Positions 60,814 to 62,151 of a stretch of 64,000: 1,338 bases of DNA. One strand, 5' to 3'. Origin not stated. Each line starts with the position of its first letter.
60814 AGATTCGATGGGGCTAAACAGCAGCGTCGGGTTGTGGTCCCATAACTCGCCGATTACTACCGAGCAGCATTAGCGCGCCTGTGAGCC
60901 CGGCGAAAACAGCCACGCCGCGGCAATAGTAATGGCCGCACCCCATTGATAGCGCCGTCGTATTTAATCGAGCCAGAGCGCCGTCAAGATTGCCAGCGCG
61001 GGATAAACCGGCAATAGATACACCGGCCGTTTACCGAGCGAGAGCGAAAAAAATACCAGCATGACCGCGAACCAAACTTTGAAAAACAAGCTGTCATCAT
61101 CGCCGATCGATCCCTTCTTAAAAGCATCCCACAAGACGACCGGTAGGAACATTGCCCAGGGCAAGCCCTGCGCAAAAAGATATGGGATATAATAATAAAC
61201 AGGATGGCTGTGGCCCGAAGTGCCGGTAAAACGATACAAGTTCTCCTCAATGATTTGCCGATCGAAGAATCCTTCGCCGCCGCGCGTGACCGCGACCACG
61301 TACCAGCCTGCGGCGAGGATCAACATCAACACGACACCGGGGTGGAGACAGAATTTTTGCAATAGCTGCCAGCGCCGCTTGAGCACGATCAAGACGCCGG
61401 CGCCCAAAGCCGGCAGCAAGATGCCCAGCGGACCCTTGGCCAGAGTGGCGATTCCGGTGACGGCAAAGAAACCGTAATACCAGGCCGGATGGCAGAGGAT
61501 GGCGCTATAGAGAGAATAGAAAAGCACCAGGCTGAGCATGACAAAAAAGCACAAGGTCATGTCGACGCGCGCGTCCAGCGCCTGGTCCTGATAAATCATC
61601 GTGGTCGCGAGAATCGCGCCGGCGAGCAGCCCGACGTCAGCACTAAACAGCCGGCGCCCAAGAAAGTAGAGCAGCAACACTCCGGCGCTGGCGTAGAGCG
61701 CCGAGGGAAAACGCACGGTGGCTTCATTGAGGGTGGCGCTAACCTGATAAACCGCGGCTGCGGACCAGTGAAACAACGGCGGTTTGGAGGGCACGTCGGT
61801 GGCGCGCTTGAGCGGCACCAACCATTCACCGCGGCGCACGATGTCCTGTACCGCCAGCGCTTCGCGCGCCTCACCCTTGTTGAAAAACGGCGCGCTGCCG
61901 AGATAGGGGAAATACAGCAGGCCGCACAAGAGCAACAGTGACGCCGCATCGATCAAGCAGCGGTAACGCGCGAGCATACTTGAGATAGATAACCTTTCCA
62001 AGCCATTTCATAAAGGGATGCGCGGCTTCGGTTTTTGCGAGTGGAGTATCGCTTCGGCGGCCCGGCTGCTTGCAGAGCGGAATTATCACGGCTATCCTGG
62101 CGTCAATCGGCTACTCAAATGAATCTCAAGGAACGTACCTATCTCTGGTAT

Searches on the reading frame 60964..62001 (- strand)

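Call 51: search_protein_families(library=pfam, proteins=[window:60964-62001:-], max_evalue=0.0001)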
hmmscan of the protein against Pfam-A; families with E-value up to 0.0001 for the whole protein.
window:60964-62001:- (345 aa): 2 families
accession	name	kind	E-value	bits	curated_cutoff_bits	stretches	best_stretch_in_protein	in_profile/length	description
PF13231.12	PMT_2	-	7.1e-19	69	26.1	1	72-231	1-155/160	Dolichyl-phosphate-mannose-protein mannosyltransferase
PF02366.24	PMT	-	5.3e-09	36.4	22.7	1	73-216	62-210/245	Dolichyl-phosphate-mannose-protein mannosyltransferase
